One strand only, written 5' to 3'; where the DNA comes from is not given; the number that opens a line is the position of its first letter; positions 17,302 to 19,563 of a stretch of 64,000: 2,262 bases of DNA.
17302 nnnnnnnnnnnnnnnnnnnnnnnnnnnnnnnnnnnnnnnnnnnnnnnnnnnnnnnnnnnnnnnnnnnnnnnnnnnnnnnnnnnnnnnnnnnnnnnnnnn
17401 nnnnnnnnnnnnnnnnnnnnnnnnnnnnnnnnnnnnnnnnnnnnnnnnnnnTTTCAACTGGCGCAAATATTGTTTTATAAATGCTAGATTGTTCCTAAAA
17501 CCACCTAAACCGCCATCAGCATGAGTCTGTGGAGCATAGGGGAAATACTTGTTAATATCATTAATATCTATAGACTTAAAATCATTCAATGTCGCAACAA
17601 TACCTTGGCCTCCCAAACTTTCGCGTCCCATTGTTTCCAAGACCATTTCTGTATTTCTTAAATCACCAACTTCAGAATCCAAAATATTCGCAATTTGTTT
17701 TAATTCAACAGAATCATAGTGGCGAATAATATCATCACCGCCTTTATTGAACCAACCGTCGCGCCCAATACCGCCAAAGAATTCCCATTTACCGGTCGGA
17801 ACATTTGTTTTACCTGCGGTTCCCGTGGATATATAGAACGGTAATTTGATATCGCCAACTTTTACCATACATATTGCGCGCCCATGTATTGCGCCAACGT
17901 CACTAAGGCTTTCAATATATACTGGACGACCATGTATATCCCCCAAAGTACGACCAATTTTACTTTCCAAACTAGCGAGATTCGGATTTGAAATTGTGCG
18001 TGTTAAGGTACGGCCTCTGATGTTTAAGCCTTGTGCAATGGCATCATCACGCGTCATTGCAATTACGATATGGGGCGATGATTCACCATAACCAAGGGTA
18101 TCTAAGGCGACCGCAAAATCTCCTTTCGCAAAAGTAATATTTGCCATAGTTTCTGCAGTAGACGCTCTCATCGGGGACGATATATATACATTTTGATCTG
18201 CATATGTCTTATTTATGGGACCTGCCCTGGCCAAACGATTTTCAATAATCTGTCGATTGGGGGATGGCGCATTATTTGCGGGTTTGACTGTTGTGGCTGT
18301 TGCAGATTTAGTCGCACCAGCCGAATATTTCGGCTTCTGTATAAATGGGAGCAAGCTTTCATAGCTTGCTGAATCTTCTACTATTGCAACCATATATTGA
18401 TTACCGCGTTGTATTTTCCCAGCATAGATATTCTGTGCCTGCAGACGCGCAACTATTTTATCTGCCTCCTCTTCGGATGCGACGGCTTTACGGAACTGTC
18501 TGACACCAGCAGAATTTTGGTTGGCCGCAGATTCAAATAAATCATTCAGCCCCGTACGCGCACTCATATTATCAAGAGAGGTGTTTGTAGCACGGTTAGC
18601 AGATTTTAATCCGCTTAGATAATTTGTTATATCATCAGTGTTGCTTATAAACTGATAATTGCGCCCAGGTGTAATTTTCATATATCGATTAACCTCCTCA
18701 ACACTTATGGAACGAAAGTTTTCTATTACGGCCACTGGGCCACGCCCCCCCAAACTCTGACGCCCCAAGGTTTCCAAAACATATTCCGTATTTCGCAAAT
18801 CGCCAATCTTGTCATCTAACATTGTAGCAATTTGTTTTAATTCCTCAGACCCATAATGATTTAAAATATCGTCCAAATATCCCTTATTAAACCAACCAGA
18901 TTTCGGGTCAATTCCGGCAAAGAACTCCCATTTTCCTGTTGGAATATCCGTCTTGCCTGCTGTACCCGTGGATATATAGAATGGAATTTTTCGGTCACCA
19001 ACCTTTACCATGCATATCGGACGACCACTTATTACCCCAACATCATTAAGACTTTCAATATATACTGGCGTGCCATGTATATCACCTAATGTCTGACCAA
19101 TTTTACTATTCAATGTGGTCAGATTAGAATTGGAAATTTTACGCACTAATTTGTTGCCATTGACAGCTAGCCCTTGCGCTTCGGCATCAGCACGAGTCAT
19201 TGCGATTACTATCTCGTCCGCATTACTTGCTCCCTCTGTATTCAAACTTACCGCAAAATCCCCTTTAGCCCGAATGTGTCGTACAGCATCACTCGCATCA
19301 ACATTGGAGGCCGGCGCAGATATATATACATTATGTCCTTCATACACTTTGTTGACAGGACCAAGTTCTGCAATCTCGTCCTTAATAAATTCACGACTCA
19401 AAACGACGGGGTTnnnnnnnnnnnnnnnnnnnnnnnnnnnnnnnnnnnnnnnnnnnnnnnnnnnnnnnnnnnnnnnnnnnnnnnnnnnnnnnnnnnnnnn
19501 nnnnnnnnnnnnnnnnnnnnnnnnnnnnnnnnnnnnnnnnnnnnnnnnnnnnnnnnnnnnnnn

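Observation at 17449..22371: Giant secreted protein with about 20 KAEEAR repeats and a tandemly duplicated, unrecognised ~280-aa C-terminal domain carrying invariant His and Cys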

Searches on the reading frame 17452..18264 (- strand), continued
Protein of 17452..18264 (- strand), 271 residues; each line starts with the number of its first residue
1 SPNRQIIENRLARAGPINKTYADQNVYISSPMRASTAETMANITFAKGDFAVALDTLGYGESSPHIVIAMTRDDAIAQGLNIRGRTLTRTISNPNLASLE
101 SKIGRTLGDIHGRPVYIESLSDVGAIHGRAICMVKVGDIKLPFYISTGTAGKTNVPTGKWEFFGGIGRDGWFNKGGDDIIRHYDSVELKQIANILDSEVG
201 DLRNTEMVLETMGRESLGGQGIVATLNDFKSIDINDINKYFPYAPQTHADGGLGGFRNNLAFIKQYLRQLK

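Call 73: find_encoding_contigs(protein=P0061, flank=10000, max_places=1)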
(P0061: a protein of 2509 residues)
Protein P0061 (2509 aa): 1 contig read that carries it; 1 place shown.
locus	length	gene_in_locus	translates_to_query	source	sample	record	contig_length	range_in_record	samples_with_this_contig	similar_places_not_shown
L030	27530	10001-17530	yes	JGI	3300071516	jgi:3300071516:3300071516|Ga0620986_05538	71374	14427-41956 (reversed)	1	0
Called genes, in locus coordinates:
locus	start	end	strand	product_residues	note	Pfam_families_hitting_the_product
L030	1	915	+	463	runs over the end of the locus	PF03237:Terminase_6N, PF17289:Terminase_6C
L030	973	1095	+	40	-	-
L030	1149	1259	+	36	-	-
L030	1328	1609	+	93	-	-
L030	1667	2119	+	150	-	-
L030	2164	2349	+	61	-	PF19575:HTH_58 (weak)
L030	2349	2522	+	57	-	-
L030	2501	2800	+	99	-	-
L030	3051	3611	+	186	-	PF18896:SLT_3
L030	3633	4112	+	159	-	PF01471:PG_binding_1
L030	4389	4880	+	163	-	-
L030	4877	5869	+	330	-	PF05050:Methyltransf_21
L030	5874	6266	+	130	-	-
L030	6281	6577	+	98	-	PF07098:DUF1360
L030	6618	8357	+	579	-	-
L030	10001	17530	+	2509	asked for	-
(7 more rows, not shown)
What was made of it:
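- P0061 lies on a contig with a terminase gene (call 73).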

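Call 91: find_encoding_contigs(protein=P0071, flank=6000, max_places=1)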
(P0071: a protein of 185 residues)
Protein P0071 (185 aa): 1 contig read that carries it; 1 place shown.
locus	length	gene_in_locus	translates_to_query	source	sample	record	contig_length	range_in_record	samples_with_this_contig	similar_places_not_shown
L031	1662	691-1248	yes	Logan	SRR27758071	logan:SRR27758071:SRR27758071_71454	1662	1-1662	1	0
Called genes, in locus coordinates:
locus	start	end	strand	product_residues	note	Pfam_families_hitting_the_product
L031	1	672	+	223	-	?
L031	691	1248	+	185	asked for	-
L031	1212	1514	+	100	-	-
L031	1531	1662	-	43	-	?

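Call 92: find_encoding_contigs(protein=P0100, flank=6000, max_places=1)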
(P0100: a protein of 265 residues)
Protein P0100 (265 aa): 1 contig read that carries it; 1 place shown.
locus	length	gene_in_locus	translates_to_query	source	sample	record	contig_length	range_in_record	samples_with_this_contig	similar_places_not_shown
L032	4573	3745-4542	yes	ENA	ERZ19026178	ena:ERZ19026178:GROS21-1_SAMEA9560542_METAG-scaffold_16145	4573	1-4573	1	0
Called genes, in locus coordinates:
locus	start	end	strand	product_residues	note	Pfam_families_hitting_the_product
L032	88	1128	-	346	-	-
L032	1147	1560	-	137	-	-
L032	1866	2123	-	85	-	-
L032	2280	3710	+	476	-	-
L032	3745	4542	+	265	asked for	-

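Call 93: find_encoding_contigs(protein=P0072, flank=6000, max_places=1)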
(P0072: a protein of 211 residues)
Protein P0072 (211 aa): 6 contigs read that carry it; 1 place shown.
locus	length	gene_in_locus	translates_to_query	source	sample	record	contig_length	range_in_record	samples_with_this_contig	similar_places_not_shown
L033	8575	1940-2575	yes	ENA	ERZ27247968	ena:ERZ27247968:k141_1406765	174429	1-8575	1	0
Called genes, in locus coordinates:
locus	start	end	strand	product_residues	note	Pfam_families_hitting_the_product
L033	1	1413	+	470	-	?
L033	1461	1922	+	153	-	-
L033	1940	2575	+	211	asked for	-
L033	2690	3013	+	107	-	-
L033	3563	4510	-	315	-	PF13191:AAA_16 (faint)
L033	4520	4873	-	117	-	-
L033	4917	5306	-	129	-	-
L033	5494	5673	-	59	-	-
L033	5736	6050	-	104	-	-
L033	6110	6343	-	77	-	-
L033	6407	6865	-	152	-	PF24240:DUF7448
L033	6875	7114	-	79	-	-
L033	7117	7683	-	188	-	-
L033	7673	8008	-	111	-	-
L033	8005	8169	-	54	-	-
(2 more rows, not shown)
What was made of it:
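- Tried and rejected: Contexts of three more small phage proteins (P0071, P0100, P0072) were uninformative, being short or unannotated contigs (calls 91-93).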

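Call 97: search_solved_structures(query=P0063, max_evalue=0.01)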
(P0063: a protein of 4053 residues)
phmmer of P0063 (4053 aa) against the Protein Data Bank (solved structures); distinct sequences matched with E-value up to 0.01: 4.
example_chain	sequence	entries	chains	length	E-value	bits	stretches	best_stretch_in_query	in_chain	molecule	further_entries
2p1j_A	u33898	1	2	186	5.1e-06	26.3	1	1621-1752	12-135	DNA polymerase III polC-type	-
9l8b_A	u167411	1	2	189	0.0001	22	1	1621-1759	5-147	exodeoxyribonuclease III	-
9qpc_A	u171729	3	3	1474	0.0002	21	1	1613-1751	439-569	DNA polymerase III PolC-type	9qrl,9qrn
8axg_AAA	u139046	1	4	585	0.0039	16.7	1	2861-2936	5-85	Fusolisin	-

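Call 98: search_solved_structures(query=P0061, max_evalue=0.01)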
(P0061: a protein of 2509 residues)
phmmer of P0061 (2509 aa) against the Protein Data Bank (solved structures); distinct sequences matched with E-value up to 0.01: 0.

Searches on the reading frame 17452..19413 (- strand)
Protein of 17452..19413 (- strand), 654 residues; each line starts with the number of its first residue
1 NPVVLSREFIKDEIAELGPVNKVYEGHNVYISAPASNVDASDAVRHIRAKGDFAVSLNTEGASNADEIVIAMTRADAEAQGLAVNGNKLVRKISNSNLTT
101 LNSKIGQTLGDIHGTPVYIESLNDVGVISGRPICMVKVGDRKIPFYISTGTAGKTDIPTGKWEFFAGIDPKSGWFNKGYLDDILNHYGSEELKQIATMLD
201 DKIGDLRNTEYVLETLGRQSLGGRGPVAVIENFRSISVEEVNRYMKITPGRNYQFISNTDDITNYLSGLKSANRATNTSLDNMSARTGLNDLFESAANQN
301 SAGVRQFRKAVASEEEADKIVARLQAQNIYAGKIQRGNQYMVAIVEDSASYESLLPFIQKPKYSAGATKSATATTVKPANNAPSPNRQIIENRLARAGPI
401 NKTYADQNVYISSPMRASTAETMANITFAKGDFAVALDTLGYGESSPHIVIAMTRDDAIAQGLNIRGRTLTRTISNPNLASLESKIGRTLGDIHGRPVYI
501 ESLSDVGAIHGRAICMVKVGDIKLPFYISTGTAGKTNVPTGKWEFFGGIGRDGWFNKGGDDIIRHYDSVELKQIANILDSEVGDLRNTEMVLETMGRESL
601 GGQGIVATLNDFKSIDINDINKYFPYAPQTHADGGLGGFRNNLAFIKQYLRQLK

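Call 10: find_homologous_proteins(query=window:17452-19413:-, max_evalue=0.001)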
Query seq(654 aa) (654 aa): 12 proteins with E <= 0.001 among 8000 candidates.
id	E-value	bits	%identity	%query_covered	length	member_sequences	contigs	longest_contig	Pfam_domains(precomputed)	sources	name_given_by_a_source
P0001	2.9e-54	203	48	36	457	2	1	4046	-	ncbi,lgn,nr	ncbi:MAG: hypothetical protein Q4C08_03925 [Pseudomonadota bacterium]|nr:hypothetical protein [Pseud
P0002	3.5e-54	203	48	38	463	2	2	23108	-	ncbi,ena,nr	ncbi:MAG: hypothetical protein II208_03430 [Alphaproteobacteria bacterium]|nr:hypothetical protein [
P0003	6.0e-54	202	46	38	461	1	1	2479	-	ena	-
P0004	2.7e-53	200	47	35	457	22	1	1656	-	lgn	-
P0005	1.4e-52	197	49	34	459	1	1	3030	-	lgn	-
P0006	5.1e-52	196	46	37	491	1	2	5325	-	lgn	-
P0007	1.1e-51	195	46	35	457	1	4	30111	-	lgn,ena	-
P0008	7.1e-48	182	53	28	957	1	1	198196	-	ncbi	-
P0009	2.6e-44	170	46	34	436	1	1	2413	-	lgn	-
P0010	5.2e-44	169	51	25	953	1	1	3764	-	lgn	-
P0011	1.1e-42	165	46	29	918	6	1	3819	-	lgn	-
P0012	1.3e-38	151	53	22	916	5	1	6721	-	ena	-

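Call 56: find_encoding_contigs(protein=P0007, flank=10000, max_places=2)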
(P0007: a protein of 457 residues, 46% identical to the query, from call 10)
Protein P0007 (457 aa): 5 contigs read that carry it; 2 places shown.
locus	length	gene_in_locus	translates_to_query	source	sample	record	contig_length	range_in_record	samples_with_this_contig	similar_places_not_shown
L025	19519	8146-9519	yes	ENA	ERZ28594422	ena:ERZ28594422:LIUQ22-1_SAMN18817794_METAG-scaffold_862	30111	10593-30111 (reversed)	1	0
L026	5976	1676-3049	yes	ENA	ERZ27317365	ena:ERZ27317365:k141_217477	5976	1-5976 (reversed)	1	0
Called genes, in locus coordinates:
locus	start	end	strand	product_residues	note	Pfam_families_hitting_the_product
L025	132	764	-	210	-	-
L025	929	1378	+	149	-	PF12802:MarR_2 (weak), PF01047:MarR, PF01638:HxlR (weak)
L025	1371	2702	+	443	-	PF02321:OEP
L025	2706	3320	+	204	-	-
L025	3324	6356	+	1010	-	PF00873:ACR_tran, PF03176:MMPL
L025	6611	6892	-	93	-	-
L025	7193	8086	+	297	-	PF01515:PTA_PTB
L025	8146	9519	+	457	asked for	-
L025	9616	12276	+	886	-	PF01326:PPDK_N, PF00391:PEP-utilizers, PF02896:PEP-utilizers_C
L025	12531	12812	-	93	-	-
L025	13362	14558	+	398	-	PF00768:Peptidase_S11, PF13354:Beta-lactamase2, PF05036:SPOR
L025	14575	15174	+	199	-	PF21176:RecR_HhH, PF13662:Toprim_4, PF21175:RecR_C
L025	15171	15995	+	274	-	PF00398:RrnaAD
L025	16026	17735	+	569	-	PF00999:Na_H_Exchanger, PF02254:TrkA_N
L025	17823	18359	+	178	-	PF01252:Peptidase_A8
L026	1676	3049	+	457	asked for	-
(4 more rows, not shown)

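Call 57: find_encoding_contigs(protein=P0008, flank=10000, max_places=1)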
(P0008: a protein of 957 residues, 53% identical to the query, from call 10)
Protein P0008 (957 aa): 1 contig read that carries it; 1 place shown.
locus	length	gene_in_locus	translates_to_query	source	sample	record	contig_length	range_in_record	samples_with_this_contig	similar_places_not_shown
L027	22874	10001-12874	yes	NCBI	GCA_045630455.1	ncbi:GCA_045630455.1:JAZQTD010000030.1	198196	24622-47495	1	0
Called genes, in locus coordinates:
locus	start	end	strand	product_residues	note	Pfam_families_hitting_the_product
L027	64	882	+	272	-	PF13462:Thioredoxin_4, PF13098:Thioredoxin_2 (weak), PF13743:Thioredoxin_5 (weak), PF01323:DSBA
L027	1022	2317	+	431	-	PF13428:TPR_14 (faint), PF24575:TPR_Slam, PF00515:TPR_1 (faint), PF07719:TPR_2 (faint), PF13181:TPR_8 (faint), PF13431:TPR_17 (faint), PF14559:TPR_19 (weak), PF04575:SlipAM, +1 more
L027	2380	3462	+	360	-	-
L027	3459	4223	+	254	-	-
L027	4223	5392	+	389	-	-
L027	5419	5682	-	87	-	-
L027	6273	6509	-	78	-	-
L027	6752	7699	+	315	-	PF00126:HTH_1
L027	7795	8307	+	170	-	-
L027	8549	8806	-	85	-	-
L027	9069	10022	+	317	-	-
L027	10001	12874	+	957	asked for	-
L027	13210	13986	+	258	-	-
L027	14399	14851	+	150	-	-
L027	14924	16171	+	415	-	PF01136:Peptidase_U32, PF16325:Peptidase_U32_C (faint)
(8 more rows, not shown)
